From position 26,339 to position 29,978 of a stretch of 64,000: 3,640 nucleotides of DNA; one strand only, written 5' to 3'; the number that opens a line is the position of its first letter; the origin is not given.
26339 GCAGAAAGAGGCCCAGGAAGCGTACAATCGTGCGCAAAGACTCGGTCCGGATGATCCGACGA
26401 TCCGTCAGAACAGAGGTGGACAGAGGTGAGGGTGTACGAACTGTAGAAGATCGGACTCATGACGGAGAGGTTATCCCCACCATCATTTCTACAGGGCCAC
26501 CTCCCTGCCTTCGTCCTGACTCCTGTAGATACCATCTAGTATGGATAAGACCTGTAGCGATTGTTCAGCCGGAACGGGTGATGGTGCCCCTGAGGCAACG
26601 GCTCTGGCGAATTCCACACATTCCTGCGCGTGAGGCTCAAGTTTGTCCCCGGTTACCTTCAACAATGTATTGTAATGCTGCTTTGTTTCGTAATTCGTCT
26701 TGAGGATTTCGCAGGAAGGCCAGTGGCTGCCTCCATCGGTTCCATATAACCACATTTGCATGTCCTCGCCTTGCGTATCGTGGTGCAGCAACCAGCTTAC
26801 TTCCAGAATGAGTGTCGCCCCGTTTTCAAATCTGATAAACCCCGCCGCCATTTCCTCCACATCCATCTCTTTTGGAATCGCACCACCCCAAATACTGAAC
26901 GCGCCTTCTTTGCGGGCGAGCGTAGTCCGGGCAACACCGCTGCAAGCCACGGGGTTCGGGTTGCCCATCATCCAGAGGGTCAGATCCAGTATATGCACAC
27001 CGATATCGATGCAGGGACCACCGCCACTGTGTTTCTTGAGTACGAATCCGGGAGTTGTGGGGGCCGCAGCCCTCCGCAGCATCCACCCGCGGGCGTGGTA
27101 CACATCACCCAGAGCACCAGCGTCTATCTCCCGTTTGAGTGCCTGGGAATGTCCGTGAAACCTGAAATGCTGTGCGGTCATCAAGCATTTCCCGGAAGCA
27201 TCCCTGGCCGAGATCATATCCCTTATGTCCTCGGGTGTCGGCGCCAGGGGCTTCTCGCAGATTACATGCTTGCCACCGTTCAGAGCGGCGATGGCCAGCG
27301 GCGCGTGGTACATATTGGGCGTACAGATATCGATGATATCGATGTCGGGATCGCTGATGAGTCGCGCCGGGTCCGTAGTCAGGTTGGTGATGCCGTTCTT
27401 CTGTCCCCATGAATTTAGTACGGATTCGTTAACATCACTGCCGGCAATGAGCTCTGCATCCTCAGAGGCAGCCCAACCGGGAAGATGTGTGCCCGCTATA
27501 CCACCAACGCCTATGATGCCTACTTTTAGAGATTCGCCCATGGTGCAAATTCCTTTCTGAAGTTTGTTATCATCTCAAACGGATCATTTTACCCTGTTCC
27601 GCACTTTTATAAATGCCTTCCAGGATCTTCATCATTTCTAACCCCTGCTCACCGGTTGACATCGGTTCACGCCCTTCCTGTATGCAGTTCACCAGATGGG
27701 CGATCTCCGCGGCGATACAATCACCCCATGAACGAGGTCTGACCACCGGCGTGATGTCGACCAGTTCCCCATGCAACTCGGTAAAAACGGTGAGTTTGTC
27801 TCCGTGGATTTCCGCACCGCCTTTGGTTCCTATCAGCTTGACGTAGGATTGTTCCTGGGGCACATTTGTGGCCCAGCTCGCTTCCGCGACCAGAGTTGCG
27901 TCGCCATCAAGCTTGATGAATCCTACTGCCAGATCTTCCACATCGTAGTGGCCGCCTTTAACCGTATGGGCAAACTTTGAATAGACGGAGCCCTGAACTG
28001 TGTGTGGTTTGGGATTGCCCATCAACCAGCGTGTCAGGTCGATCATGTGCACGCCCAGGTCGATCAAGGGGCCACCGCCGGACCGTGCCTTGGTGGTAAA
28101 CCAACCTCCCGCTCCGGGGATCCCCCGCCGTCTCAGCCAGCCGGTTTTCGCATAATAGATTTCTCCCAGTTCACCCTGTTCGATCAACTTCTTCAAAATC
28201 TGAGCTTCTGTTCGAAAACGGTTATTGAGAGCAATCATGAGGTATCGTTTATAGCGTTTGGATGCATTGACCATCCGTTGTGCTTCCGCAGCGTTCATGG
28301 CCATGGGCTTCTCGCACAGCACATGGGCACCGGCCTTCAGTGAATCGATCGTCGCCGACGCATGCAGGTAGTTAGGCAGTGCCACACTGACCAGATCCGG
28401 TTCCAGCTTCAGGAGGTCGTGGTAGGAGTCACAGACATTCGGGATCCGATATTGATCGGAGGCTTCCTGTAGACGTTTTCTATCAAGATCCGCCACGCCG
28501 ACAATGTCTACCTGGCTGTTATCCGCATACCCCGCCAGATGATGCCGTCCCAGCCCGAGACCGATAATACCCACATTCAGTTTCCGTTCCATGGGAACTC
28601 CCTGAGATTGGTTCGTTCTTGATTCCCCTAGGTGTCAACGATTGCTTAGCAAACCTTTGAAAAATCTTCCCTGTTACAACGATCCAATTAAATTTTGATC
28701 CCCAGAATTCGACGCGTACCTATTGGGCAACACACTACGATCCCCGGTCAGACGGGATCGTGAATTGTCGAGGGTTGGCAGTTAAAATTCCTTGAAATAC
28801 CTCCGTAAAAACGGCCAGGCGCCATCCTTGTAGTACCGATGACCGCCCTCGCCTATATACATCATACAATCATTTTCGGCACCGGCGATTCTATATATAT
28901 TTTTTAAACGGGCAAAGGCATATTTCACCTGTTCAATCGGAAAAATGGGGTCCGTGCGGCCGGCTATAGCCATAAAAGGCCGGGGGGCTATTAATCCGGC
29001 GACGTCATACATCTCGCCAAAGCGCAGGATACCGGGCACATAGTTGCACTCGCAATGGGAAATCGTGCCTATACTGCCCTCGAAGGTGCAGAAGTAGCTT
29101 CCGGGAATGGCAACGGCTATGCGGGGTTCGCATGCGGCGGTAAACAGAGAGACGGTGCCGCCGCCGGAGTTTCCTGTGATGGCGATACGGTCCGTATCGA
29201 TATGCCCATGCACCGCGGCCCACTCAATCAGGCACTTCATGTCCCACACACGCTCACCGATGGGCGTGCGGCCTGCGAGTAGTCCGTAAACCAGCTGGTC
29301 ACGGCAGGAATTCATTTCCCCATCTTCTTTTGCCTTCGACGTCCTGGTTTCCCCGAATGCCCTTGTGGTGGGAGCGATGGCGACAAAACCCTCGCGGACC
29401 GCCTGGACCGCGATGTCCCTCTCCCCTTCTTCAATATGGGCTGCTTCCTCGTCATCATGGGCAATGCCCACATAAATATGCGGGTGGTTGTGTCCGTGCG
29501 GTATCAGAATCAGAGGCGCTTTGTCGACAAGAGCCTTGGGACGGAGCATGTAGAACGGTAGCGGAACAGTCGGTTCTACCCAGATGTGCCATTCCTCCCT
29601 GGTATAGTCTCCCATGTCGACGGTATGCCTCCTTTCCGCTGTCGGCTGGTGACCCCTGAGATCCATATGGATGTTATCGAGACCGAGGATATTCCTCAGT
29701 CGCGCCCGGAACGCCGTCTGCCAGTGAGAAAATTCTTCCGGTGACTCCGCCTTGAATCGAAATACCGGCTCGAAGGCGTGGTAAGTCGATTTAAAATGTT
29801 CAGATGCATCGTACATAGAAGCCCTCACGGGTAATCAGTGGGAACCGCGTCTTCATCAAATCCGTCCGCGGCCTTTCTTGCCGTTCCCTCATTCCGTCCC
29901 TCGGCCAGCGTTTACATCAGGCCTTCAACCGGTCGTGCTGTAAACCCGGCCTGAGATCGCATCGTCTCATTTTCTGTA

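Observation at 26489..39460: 13-kb minus-strand catabolic gene string combining oxidoreductases, dehydratase, oxygenases and a sialidase-like hydrolase, probably for an acidic or unusual sugar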

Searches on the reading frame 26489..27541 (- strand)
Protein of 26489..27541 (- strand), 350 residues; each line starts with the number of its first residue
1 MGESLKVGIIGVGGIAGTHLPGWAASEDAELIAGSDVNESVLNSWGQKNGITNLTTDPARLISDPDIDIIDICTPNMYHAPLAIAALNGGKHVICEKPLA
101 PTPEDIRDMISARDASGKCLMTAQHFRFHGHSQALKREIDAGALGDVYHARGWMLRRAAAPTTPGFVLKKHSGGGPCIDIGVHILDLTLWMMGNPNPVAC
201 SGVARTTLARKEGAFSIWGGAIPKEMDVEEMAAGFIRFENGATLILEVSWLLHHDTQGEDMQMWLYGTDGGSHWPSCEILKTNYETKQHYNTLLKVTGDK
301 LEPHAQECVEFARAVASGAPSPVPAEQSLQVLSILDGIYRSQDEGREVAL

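Call 3: search_protein_families(library=pfam, proteins=[window:26489-27541:-])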
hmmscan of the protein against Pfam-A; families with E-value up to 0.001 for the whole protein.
window:26489-27541:- (350 aa): 3 families
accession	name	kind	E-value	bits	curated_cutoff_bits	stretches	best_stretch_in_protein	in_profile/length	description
PF01408.29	GFO_IDH_MocA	-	1.7e-24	87.2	24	1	5-122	1-118/120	Oxidoreductase family, NAD-binding Rossmann fold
PF22725.1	GFO_IDH_MocA_C3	-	2.3e-22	79.8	27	1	133-270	2-121/124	GFO/IDH/MocA C-terminal domain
PF02894.22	GFO_IDH_MocA_C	-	1.3e-16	61.6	22.9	1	136-350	1-218/218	Oxidoreductase family, C-terminal alpha/beta domain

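Call 5: search_protein_families(library=ncbifam, proteins=[window:26489-27541:-], max_evalue=0.00001)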
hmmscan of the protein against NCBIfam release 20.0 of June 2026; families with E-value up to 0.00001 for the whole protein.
window:26489-27541:- (350 aa): 8 families
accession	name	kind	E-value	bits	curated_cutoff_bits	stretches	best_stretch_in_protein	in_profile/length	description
NF052479.1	LevoglcsnDh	equivalog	3.1e-33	115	650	1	30-247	37-264/386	levoglucosan dehydrogenase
TIGR04380.1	myo_inos_iolG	equivalog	8.4e-32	110.3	355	1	5-348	2-329/330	inositol 2-dehydrogenase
NF040723.1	UDP-GlcNAcDh_Arch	equivalog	1e-24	87.6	450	1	5-332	1-291/302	UDP-N-acetylglucosamine 3-dehydrogenase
NF008607.0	PRK11579.1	subfamily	8e-24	84.3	330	1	1-199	1-196/346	oxidoreductase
NF041392.1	XylDh_Gfo6_Halo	equivalog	5.7e-15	54.9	350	1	67-349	83-349/350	D-xylose 1-dehydrogenase Gfo6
NF052679.1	InsChiInosDhIolG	equivalog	5.7e-14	51.9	540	1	4-147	2-148/343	bifunctional inositol 2-dehydrogenase/D-chiro-inositol 1-dehydrogenase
NF007574.0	PRK10206.1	equivalog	1.9e-13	50.2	352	1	53-200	52-195/345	oxidoreductase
NF058563.1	BT_2159_fam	equivalog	6.8e-12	45.1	650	1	5-193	1-184/350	disaccharide 3-dehydrogenase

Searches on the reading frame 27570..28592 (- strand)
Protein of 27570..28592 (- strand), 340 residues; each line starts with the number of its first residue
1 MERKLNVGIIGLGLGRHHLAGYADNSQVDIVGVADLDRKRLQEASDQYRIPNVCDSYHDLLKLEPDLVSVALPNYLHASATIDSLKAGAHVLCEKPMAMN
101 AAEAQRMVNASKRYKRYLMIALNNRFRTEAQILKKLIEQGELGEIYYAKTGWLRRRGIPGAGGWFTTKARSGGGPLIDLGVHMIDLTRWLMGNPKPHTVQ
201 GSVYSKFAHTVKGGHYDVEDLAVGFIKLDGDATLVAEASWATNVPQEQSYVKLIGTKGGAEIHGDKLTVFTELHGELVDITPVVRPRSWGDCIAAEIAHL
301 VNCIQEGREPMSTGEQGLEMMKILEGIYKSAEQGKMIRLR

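Call 3: search_protein_families(library=pfam, proteins=[window:27570-28592:-])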
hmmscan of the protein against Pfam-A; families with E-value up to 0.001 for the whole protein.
window:27570-28592:- (340 aa): 3 families
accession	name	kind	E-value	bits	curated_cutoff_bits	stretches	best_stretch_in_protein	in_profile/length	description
PF02894.22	GFO_IDH_MocA_C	-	8.4e-27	94.8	22.9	1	134-337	1-216/218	Oxidoreductase family, C-terminal alpha/beta domain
PF01408.29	GFO_IDH_MocA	-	9.3e-26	91.3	24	1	5-120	1-118/120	Oxidoreductase family, NAD-binding Rossmann fold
PF22725.1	GFO_IDH_MocA_C3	-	4.8e-25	88.4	27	1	132-260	3-123/124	GFO/IDH/MocA C-terminal domain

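Call 5: search_protein_families(library=ncbifam, proteins=[window:27570-28592:-], max_evalue=0.00001)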
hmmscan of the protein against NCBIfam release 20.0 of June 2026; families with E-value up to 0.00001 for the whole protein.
window:27570-28592:- (340 aa): 9 families
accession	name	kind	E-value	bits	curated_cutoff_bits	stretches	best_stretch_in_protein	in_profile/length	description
NF040723.1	UDP-GlcNAcDh_Arch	equivalog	9.7e-43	146.8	450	1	5-323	1-293/302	UDP-N-acetylglucosamine 3-dehydrogenase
TIGR04380.1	myo_inos_iolG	equivalog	7.6e-35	120.3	355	1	4-337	1-329/330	inositol 2-dehydrogenase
NF052479.1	LevoglcsnDh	equivalog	3.3e-29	101.8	650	1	5-195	4-206/386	levoglucosan dehydrogenase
NF041392.1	XylDh_Gfo6_Halo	equivalog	1.4e-25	89.8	350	1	53-338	70-349/350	D-xylose 1-dehydrogenase Gfo6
NF008607.0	PRK11579.1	subfamily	1.7e-17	63.5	330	1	1-202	1-200/346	oxidoreductase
NF058563.1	BT_2159_fam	equivalog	8.1e-16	58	650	1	6-307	2-293/350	disaccharide 3-dehydrogenase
NF052679.1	InsChiInosDhIolG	equivalog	5e-15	55.3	540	1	5-200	3-193/343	bifunctional inositol 2-dehydrogenase/D-chiro-inositol 1-dehydrogenase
NF058561.1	BT_2158_fam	equivalog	9.6e-11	40.9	750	1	4-148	35-180/487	glycoside 3-dehydrogenase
NF007574.0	PRK10206.1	equivalog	1.1e-06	28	352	1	41-195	41-191/345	oxidoreductase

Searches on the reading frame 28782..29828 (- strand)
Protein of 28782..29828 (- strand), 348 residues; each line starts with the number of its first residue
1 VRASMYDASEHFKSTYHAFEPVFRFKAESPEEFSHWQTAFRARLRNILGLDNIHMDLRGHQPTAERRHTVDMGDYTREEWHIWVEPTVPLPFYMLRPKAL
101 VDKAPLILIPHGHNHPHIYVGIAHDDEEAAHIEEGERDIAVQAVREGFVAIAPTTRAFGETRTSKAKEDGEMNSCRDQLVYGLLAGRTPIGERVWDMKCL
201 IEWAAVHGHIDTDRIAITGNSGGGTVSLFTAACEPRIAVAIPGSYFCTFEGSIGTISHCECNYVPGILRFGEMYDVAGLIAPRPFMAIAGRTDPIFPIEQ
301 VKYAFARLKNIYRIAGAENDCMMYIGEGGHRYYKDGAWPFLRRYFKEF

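Call 3: search_protein_families(library=pfam, proteins=[window:28782-29828:-])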
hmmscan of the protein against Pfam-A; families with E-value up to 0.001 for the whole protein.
window:28782-29828:- (348 aa): 6 families
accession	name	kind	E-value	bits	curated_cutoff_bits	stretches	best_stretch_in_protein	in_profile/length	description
PF12715.13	Abhydrolase_7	-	3.2e-14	53.4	21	1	19-296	33-319/388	Abhydrolase family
PF22244.2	GCE_fung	-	2e-06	28.2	27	1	195-243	85-135/231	Glucuronyl esterase, fungi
PF00326.27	Peptidase_S9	-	5.8e-06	26.4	22.6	0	196-235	47-86/213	Prolyl oligopeptidase family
PF05448.18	AXE1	-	1.3e-05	24.5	21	1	167-250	128-214/321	Acetyl xylan esterase (AXE1)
PF02129.25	Peptidase_S15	-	0.00031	21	23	1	175-242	72-125/262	X-Pro dipeptidyl-peptidase (S15 family)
PF00561.26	Abhydrolase_1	-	0.00088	19.4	25.8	0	272-309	200-225/245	alpha/beta hydrolase fold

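Call 5: search_protein_families(library=ncbifam, proteins=[window:28782-29828:-], max_evalue=0.00001)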
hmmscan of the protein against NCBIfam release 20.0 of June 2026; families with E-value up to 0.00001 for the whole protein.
window:28782-29828:- (348 aa): 0 families

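Call 66: search_protein_families(library=ncbifam, proteins=[window:28782-29828:-], max_evalue=0.001)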
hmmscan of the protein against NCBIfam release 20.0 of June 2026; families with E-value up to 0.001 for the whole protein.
window:28782-29828:- (348 aa): 0 families

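Call 67: search_solved_structures(query=window:28782-29828:-, max_evalue=0.01)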
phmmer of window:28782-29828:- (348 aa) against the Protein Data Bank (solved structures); distinct sequences matched with E-value up to 0.01: 9.
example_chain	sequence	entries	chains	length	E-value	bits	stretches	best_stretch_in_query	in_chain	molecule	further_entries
3g8y_A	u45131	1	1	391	1.6e-11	47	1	21-305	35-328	SusD/RagB-associated esterase-like protein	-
3nuz_A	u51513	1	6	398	4.3e-08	35.7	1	19-304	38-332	Putative acetyl xylan esterase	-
7qjm_A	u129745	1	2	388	0.00012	24.5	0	190-240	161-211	alpha/beta-hydrolase (202)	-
8yzo_A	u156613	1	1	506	0.00026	23.3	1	193-252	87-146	Lipase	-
8yzn_A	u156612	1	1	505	0.00026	23.3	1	193-252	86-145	Lipase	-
3f67_A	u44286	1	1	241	0.00027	23.3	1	129-243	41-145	Putative dienelactone hydrolase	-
6fkx_C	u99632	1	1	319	0.00031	23.1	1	206-250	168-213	Acetyl xylan esterase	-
6fkx_B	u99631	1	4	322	0.00032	23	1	206-250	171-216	Acetyl xylan esterase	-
6fkx_A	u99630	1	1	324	0.00032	23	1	206-250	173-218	Acetyl xylan esterase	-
